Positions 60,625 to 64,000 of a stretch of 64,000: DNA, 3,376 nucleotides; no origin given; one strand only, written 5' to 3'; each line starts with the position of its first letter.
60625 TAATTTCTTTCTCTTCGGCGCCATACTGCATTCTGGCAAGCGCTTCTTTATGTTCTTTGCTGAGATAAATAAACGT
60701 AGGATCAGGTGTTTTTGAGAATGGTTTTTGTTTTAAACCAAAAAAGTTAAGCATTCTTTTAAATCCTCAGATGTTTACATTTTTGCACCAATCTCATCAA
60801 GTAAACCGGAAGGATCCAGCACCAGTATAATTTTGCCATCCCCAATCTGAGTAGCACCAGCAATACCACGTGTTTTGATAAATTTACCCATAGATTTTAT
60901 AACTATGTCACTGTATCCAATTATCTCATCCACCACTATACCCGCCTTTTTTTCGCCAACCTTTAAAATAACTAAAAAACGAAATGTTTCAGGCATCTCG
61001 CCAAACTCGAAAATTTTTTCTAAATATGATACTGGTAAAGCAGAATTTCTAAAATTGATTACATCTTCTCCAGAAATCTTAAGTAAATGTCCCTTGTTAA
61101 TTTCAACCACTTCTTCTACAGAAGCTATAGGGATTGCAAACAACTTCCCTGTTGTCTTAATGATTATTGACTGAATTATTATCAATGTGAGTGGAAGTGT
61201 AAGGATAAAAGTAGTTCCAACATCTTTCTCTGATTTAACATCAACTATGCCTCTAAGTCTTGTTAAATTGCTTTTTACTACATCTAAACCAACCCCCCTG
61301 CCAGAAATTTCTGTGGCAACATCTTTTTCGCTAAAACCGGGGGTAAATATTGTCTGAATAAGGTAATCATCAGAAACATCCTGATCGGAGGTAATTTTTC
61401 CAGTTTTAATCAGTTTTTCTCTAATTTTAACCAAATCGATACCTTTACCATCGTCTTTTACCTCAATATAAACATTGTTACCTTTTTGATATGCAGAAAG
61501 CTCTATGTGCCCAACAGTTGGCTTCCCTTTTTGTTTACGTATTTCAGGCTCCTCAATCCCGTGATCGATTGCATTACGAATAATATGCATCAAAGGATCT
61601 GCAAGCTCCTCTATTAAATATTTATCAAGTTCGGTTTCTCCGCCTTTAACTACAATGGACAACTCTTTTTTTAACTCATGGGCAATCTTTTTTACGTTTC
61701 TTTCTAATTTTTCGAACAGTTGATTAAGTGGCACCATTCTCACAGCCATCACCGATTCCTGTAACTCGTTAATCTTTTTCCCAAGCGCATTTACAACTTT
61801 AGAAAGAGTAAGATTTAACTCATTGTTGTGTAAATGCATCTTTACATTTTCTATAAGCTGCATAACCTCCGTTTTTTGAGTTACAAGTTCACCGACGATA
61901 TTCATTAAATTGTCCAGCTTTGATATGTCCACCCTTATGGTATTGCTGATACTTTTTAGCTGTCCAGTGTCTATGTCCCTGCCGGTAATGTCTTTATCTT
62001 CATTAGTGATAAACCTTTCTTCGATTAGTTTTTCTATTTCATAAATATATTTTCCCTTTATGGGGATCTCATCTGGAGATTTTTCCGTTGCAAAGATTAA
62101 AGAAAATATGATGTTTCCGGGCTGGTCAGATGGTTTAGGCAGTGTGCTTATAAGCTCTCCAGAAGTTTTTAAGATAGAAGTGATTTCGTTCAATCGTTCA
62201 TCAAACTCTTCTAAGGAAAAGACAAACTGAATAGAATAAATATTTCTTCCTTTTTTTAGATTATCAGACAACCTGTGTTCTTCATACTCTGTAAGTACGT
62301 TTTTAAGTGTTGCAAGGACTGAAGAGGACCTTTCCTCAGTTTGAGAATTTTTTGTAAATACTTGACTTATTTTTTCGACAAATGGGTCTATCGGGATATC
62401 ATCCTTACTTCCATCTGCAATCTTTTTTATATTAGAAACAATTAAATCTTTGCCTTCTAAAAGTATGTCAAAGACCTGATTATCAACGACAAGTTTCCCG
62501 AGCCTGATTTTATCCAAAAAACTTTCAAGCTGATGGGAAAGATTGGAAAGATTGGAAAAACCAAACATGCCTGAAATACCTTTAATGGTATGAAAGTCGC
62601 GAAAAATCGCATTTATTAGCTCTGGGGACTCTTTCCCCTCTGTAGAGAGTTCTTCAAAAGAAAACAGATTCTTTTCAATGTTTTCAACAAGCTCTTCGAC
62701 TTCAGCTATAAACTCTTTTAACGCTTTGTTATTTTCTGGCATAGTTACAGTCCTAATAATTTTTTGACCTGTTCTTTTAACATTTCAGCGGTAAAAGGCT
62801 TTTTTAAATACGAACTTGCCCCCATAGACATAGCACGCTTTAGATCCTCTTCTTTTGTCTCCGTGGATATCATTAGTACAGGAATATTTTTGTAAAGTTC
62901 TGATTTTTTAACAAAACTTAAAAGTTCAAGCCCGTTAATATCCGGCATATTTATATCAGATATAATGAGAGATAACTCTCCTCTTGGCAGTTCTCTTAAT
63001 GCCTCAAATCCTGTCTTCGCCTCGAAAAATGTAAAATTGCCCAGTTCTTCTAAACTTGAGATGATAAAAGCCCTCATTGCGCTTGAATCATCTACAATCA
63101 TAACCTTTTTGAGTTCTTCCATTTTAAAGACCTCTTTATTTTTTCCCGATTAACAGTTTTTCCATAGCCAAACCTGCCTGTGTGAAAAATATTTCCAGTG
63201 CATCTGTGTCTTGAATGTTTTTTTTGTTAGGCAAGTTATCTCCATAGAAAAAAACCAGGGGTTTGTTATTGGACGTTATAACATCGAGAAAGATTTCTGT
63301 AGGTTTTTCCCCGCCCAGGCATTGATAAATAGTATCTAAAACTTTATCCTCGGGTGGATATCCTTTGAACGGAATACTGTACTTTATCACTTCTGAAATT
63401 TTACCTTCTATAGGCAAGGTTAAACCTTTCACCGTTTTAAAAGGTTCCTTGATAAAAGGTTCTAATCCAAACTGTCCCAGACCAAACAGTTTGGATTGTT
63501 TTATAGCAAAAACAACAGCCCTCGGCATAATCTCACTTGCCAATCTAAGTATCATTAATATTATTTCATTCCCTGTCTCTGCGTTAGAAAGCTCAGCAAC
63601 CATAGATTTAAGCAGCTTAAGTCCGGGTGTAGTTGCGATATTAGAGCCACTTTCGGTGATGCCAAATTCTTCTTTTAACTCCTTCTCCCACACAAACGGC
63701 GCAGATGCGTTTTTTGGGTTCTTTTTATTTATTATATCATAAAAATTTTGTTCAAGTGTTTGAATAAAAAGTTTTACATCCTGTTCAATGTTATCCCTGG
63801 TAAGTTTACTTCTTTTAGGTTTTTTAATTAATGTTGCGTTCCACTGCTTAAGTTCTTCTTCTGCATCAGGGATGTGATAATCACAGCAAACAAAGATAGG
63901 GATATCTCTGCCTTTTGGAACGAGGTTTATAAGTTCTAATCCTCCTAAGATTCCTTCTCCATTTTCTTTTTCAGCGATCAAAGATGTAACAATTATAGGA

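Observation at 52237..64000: Che-type chemosensory operon decorated with redox-cofactor proteins and non-canonical accessory genes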

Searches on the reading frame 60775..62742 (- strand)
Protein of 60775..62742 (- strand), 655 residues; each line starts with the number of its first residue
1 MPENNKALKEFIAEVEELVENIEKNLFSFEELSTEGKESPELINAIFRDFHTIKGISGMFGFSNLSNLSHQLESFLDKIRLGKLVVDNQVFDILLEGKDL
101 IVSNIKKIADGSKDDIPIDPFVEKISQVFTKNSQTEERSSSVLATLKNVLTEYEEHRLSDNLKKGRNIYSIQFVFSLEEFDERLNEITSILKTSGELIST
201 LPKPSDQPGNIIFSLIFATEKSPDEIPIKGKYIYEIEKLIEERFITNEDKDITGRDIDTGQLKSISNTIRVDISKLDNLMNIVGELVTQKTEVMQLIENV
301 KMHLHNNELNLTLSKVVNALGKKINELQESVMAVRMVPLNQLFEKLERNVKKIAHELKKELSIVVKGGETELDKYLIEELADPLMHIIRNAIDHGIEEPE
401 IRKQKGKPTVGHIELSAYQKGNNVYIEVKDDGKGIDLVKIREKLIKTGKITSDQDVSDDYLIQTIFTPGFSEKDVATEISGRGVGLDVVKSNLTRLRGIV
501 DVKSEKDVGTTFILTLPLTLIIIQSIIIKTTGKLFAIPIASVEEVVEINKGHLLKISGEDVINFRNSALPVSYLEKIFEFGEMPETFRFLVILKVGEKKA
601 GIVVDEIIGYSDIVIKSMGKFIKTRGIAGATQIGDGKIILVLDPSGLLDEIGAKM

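Call 5: search_protein_families(library=pfam, proteins=[window:60775-62742:-], max_evalue=0.01)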
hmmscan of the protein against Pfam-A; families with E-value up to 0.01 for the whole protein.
window:60775-62742:- (655 aa): 4 families
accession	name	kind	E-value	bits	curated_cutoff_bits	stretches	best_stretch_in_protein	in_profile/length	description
PF01584.24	CheW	-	1.6e-24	86.6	23.5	1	526-650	3-136/138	CheW-like domain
PF02518.31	HATPase_c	-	3.4e-18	66.6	26.4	1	381-519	3-110/111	Histidine kinase-, DNA gyrase B-, and HSP90-like ATPase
PF02895.20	H-kinase_dim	-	8.6e-17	61.8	23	1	266-334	1-68/68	Signal transducing histidine kinase, homodimeric domain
PF01627.28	Hpt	-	1.4e-15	57.8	24.6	1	8-94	3-74/84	Hpt domain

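Call 26: list_cluster_members(proteins=[P0001, window:60775-62742:-, window:52583-52918:-])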
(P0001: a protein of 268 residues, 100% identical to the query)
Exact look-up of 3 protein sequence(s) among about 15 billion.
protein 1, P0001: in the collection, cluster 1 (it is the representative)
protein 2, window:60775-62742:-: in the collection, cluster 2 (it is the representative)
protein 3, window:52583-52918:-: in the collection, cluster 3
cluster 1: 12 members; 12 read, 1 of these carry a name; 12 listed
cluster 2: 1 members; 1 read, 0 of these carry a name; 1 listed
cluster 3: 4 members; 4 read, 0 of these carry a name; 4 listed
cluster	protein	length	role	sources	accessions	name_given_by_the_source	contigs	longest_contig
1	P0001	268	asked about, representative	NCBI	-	-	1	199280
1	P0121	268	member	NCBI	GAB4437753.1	MAG: GAF domain-containing protein [bacterium]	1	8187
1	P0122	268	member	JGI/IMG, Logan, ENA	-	-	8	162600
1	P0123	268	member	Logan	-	-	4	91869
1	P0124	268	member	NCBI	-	-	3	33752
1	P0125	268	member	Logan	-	-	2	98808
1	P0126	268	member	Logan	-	-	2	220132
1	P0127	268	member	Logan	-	-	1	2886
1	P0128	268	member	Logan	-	-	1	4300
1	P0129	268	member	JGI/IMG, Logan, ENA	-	-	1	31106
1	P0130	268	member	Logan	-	-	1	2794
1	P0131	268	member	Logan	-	-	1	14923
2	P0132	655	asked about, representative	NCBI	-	-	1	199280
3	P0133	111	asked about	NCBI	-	-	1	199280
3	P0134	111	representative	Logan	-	-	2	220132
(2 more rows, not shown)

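Call 68: search_protein_families(library=ncbifam, proteins=[window:60775-62742:-], max_evalue=0.001)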
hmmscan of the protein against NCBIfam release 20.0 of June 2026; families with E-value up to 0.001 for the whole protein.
window:60775-62742:- (655 aa): 20 families
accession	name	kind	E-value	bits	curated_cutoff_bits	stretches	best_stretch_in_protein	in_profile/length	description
NF041336.1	CheA_Halo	equivalog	2.2e-105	353.8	950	2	266-644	291-663/666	chemotaxis protein CheA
NF007835.0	PRK10547.1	equivalog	2.9e-100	336.8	793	1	10-647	9-656/670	chemotaxis protein CheA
NF011874.0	PRK15347.1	equivalog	3.8e-10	38.5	852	1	411-524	532-620/921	two component system sensor kinase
NF008298.1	PRK11086.1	subfamily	2.3e-08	32.9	520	1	354-518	397-525/529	DcuS/MalK family sensor histidine kinase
TIGR02966.1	phoR_proteo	equivalog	1.5e-07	30.8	334.2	0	326-439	178-277/333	phosphate regulon sensor histidine kinase PhoR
NF007688.0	PRK10364.1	equivalog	2.3e-07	29.9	479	1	411-519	371-452/460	two-component system sensor histidine kinase ZraS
NF046044.1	PnpS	equivalog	2.4e-07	30.1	400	1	477-517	350-390/390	two-component system histidine kinase PnpS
NF041947.1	LuxQ_Vibrio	equivalog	6.6e-07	27.6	1200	1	462-524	639-702/843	quorum-sensing autoinducer 2 sensor kinase/phosphatase LuxQ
TIGR02916.1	PEP_his_kin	equivalog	8.3e-07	27.9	300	1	296-446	496-634/679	XrtA/PEP-CTERM system histidine kinase PrsK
NF047874.1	MASE3_PAS_HK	subfamily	4.1e-06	25.8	560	1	473-525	580-632/655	MASE3 domain-containing sensor histidine kinase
NF008468.0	PRK11360.1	equivalog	4.1e-06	25.4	646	1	461-518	556-608/616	two-component system sensor histidine kinase AtoS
NF011627.0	PRK15053.1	equivalog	1.6e-05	23.7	656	0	280-455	336-499/552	sensor histidine kinase DpiB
NF010411.0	PRK13837.1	equivalog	4.7e-05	21.6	647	1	463-519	625-676/828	two-component system VirA-like sensor kinase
NF038348.1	T2SS_HK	subfamily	5.1e-05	21.9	450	1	459-518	517-573/574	histidine kinase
NF041832.1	near_NosP_CTERM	subfamily_domain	9.8e-05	21.6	400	0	331-519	73-226/370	NahK/ErcS family hybrid sensor histidine kinase/response regulator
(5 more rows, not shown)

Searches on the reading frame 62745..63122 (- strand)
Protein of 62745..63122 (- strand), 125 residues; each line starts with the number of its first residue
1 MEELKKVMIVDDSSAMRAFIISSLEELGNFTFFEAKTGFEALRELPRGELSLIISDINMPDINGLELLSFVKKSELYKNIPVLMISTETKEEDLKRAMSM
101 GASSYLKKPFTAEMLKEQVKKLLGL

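Call 5: search_protein_families(library=pfam, proteins=[window:62745-63122:-], max_evalue=0.01)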
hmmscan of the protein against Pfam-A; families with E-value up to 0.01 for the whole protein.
window:62745-63122:- (125 aa): 1 family
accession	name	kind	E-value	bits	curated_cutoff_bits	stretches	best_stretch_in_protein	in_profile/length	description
PF00072.30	Response_reg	-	2.1e-25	89.5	30.2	1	7-119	1-110/111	Response regulator receiver domain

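Call 24: find_encoding_contigs(protein=window:62745-63122:-, flank=10000, max_places=4)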
Protein window:62745-63122:- (125 aa): no gene with exactly this product is on record in the collection.

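Call 68: search_protein_families(library=ncbifam, proteins=[window:62745-63122:-], max_evalue=0.001)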
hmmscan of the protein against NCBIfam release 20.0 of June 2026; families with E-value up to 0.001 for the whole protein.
window:62745-63122:- (125 aa): 91 families (the best 25 are shown)
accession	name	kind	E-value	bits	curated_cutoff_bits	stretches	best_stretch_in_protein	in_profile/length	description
NF007901.0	PRK10610.1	equivalog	1.7e-27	96.1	189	1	6-122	7-123/129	chemotaxis response regulator CheY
NF041866.1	EpsW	equivalog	8.5e-20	70.7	200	1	2-123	3-125/131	exopolysaccharide biosynthesis response regulator EpsW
NF007969.0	PRK10693.1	equivalog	7.6e-18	64.6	329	1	5-121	8-122/337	two-component system response regulator RssB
TIGR02154.1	PhoB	equivalog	1.3e-17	63.9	296.2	1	5-122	3-119/226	phosphate regulon transcriptional regulator PhoB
NF001965.0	PRK00742.1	subfamily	4.8e-17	62.2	293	1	6-118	5-118/357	chemotaxis-specific protein-glutamate methyltransferase CheB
NF041367.1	CheY_Halo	equivalog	3.9e-16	59.5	200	1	7-121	1-112/114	chemotaxis protein CheY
NF045505.1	RR_RssB_Pseudo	equivalog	1.1e-15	57.6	700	1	6-120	7-119/394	two-component system response regulator RssB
NF033117.2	vanR_ACDEGLN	exception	4.5e-15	55.8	350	1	7-120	1-110/226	VanR-ABDEGLN family response regulator transcription factor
NF053854.1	RespRegPhoBBctds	equivalog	6e-15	55.2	270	1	7-123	1-115/225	two-component system response regulator PhoB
NF007935.0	PRK10651.1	equivalog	6.5e-15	54.9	250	1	2-121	4-122/216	two-component system response regulator NarL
NF007135.0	PRK09581.1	equivalog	1.3e-14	53.8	474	1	6-123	4-120/457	PleD family two-component system response regulator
NF008099.0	PRK10841.1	equivalog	1.4e-14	52.8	920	1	6-119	826-936/949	two-component system sensor histidine kinase RcsC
NF006900.1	PRK09390.1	equivalog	1.9e-14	53.7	255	1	1-121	1-118/203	response regulator FixJ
NF007820.0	PRK10529.1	equivalog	2.2e-14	53.4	325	1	6-120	3-113/225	two-component system response regulator KdpE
NF041880.1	EPS_EpsF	equivalog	3.2e-14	52.3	900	1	10-123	1-114/492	response regulator EpsF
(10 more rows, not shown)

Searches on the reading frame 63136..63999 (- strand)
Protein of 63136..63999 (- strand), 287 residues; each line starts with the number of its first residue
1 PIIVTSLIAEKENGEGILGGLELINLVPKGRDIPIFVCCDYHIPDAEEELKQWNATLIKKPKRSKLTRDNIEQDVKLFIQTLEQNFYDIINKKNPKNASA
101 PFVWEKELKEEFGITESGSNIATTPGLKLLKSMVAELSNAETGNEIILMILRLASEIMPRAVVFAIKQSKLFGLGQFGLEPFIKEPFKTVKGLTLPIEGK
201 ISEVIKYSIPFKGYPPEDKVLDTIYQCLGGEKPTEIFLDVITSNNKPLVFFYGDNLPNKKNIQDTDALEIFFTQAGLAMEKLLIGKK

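Call 5: search_protein_families(library=pfam, proteins=[window:63136-63999:-], max_evalue=0.01)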
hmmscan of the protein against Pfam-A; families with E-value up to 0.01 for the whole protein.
window:63136-63999:- (287 aa): 0 families

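Call 68: search_protein_families(library=ncbifam, proteins=[window:63136-63999:-], max_evalue=0.001)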
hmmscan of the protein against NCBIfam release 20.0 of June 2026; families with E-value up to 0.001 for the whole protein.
window:63136-63999:- (287 aa): 0 families
